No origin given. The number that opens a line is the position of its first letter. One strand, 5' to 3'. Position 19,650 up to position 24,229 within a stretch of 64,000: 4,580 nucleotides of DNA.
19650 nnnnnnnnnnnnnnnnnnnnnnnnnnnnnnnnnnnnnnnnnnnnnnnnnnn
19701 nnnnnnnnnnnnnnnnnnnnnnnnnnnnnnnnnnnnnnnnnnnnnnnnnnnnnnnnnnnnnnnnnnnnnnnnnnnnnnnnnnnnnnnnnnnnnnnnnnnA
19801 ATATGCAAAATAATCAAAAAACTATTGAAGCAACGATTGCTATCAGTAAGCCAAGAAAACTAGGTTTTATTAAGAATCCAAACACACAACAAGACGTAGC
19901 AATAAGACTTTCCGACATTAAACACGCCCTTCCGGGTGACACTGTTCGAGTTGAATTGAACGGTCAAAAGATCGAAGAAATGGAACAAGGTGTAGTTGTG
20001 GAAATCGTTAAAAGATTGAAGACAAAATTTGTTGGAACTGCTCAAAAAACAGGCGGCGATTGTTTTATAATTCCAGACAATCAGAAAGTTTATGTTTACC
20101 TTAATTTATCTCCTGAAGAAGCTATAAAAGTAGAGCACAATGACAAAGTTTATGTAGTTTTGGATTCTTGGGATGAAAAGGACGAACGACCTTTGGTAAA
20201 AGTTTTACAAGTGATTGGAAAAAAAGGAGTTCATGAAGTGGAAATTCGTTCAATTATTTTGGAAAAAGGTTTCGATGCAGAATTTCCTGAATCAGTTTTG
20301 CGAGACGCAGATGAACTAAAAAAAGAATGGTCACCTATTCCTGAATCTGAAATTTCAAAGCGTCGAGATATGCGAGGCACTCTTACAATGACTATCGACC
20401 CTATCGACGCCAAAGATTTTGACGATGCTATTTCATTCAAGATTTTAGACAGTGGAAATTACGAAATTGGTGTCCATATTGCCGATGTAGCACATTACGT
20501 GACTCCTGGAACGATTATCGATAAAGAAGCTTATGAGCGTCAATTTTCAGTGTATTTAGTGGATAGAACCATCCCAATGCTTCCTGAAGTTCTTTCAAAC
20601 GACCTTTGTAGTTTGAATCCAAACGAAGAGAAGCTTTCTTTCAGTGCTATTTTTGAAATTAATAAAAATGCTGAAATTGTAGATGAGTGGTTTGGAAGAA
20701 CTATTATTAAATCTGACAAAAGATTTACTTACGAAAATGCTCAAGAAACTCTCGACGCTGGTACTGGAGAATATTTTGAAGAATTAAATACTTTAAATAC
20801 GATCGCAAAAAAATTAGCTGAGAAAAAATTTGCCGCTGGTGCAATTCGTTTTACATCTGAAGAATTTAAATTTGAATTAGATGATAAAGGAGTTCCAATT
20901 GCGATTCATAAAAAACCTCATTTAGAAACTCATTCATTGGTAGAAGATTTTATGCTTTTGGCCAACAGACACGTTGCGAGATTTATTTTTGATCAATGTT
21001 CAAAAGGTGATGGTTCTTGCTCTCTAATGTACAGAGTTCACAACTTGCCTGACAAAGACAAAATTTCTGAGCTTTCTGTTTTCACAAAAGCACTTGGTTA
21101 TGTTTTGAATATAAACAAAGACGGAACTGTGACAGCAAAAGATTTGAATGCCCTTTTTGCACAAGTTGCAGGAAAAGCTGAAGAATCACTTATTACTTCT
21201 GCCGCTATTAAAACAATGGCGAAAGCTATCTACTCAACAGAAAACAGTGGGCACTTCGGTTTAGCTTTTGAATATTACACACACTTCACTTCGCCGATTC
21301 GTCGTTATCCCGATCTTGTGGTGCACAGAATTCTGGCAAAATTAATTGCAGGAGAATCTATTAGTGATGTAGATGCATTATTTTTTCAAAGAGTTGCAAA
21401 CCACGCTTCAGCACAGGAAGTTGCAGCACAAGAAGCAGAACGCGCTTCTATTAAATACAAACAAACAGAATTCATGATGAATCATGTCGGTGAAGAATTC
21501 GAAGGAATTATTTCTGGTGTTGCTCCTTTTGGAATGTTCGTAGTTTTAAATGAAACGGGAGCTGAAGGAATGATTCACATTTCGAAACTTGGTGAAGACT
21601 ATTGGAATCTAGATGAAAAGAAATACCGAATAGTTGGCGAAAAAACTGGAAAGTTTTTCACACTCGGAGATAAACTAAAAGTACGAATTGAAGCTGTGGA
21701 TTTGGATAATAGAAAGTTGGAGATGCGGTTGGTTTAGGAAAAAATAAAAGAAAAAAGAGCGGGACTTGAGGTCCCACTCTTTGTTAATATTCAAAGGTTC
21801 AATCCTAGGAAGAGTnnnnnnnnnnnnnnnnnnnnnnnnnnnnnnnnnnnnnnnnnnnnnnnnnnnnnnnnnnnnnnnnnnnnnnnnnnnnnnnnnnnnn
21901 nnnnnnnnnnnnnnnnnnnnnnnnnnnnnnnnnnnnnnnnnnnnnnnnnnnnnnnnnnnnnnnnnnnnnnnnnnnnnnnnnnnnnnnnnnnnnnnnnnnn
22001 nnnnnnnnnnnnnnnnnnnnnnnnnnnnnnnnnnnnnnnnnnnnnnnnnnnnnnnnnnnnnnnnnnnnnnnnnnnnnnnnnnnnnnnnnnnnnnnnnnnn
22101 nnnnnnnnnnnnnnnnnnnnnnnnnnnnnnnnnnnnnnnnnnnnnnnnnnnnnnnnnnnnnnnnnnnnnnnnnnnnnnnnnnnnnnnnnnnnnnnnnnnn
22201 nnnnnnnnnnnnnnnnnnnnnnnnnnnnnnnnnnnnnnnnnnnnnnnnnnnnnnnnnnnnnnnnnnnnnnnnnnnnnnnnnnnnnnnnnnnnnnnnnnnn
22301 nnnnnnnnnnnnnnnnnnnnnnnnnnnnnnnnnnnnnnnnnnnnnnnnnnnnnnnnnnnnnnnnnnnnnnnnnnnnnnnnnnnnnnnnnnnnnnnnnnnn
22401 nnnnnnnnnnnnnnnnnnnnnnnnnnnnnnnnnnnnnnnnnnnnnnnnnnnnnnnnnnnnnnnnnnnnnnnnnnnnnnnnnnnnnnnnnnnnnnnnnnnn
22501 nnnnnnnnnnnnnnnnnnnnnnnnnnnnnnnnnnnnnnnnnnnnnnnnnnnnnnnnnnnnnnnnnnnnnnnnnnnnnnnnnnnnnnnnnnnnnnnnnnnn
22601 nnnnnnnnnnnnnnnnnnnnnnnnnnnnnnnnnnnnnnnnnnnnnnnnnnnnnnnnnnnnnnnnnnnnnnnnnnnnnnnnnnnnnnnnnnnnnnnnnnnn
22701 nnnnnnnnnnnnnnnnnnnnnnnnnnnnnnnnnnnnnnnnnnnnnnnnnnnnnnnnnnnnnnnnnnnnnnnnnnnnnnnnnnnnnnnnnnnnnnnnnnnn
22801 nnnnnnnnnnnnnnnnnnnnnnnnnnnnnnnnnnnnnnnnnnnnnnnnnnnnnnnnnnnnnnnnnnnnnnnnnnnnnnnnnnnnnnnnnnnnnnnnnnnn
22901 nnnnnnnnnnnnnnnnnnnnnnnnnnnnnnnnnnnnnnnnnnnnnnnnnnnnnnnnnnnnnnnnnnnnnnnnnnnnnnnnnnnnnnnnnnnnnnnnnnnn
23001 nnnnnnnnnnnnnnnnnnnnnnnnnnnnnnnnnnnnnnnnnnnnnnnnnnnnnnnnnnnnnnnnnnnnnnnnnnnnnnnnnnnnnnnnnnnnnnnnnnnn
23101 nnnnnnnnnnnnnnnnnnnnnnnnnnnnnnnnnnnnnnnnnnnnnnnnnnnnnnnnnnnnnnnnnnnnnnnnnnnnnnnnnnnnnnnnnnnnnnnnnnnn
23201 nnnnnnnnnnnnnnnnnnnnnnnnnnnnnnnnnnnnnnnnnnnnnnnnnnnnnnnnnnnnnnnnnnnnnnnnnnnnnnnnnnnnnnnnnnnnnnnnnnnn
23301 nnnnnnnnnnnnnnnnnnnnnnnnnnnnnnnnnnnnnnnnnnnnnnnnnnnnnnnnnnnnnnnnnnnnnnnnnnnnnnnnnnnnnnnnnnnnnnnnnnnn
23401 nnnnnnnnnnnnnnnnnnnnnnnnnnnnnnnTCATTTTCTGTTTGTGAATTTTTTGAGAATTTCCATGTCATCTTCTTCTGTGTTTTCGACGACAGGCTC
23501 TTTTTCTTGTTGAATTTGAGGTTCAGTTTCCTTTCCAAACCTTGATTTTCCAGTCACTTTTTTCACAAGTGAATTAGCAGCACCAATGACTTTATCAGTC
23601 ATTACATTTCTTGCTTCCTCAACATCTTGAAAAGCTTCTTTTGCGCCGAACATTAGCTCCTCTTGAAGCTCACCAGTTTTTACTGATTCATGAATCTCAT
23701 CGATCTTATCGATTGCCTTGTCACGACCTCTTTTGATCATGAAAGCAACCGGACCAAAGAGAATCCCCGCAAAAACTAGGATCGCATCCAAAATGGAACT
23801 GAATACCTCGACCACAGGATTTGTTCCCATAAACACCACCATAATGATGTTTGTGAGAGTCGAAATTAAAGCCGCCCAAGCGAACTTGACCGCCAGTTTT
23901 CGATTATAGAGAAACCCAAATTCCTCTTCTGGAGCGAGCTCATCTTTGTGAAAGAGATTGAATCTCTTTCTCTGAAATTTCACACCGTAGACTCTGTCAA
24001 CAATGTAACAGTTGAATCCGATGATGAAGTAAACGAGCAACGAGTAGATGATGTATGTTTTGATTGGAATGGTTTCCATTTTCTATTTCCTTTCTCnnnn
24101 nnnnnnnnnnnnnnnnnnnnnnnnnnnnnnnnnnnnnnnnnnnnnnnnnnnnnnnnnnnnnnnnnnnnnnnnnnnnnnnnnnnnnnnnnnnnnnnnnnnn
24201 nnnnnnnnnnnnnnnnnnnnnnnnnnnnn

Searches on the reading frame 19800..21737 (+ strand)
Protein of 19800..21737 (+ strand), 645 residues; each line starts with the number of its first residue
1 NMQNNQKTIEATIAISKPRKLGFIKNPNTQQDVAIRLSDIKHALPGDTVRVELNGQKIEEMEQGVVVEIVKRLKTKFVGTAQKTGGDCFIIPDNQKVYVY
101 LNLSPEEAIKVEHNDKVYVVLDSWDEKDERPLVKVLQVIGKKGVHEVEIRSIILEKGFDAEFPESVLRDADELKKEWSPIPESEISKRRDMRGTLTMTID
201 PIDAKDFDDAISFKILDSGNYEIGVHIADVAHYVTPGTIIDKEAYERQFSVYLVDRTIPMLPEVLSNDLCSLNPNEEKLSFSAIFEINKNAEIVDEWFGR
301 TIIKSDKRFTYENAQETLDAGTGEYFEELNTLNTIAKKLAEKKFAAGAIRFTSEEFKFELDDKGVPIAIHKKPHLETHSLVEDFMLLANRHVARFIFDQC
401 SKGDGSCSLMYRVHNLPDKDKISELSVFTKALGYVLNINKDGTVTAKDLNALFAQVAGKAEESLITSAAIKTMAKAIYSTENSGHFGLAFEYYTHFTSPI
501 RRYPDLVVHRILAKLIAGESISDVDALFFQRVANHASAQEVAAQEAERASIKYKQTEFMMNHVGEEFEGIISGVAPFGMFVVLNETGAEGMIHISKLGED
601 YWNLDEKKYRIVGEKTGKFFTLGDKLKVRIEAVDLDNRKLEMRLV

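Call 100: search_protein_families(library=pfam, proteins=[window:19800-21737:+], max_evalue=0.001)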
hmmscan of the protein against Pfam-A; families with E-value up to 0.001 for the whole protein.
window:19800-21737:+ (645 aa): 6 families
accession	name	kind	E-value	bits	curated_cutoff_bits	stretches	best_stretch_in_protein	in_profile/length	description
PF00773.25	RNB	-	4.5e-105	352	29.3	1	188-516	1-324/326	RNB domain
PF17876.7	CSD2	-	1.2e-16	61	26.2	1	89-163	1-74/74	Cold shock domain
PF00575.29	S1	-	2.1e-09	38.1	22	1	563-640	4-69/74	S1 RNA binding domain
PF17849.7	OB_Dis3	-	9e-06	26.1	22.8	1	114-156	34-76/77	Dis3-like cold-shock domain 2 (CSD2)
PF08206.17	OB_RNB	-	1.4e-05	25.2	24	0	22-69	11-58/58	Ribonuclease B OB domain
PF18614.7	RNase_II_C_S1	-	0.00013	22.2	26.6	0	620-645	34-59/59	RNase II-type exonuclease C-terminal S1 domain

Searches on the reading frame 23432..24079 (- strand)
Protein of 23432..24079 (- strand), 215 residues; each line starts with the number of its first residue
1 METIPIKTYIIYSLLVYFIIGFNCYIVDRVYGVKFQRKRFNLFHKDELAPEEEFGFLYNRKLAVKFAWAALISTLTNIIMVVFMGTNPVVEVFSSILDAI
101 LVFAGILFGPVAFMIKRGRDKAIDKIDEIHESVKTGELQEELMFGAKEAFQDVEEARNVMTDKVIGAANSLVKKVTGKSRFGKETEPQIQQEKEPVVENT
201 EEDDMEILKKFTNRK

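Call 3: search_protein_families(library=pfam, proteins=[window:23432-24079:-], max_evalue=0.1)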
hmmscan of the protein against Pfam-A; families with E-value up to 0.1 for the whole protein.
window:23432-24079:- (215 aa): 0 families

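Call 4: search_protein_families(library=ncbifam, proteins=[window:23432-24079:-], max_evalue=0.1)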
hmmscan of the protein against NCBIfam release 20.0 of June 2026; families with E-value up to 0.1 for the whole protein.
window:23432-24079:- (215 aa): 2 families
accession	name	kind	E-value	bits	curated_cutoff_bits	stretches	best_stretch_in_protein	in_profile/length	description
NF045701.1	BenzalDHMdlD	equivalog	0.0024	16.5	550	1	126-205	254-332/436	NAD(P)-dependent benzaldehyde dehydrogenase MdlD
NF041745.1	RdrD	equivalog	0.029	14.2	230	1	8-67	136-193/227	antiviral RADAR system accessory protein RdrD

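Call 5: search_protein_families(library=padloc, proteins=[window:23432-24079:-], max_evalue=0.1)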
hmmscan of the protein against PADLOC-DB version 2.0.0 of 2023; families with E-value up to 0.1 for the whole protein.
window:23432-24079:- (215 aa): 0 families

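Call 6: search_protein_families(library=phrogs, proteins=[window:23432-24079:-], max_evalue=0.1)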
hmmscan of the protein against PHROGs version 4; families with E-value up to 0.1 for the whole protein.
window:23432-24079:- (215 aa): 1 family
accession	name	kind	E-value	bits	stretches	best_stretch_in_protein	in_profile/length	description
phrog_38394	-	unknown function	0.0037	19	1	10-77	4-68/84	-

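Call 102: search_protein_families(library=pfam, alignment_id=A8, max_evalue=0.01)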
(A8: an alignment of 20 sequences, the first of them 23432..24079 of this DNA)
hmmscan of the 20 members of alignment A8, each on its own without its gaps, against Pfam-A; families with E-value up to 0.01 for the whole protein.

A. member 1, window:23432-24079:- (215 aa): 0 families

B. families by the number of members that match (of 20 scanned): 7 families
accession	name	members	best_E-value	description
PF06305.16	LapA_dom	1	9.7e-05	Lipopolysaccharide assembly protein A domain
PF00499.25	Oxidored_q3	1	0.0006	NADH-ubiquinone/plastoquinone oxidoreductase chain 6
PF09335.16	VTT_dom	1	0.00066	VTT domain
PF06295.17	ZapG-like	1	0.0012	Z-ring associated protein G-like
PF04791.21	LMBR1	1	0.0017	LMBR1-like membrane protein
PF12732.12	YtxH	1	0.0028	YtxH-like protein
PF01769.21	MgtE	1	0.0041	Divalent cation transporter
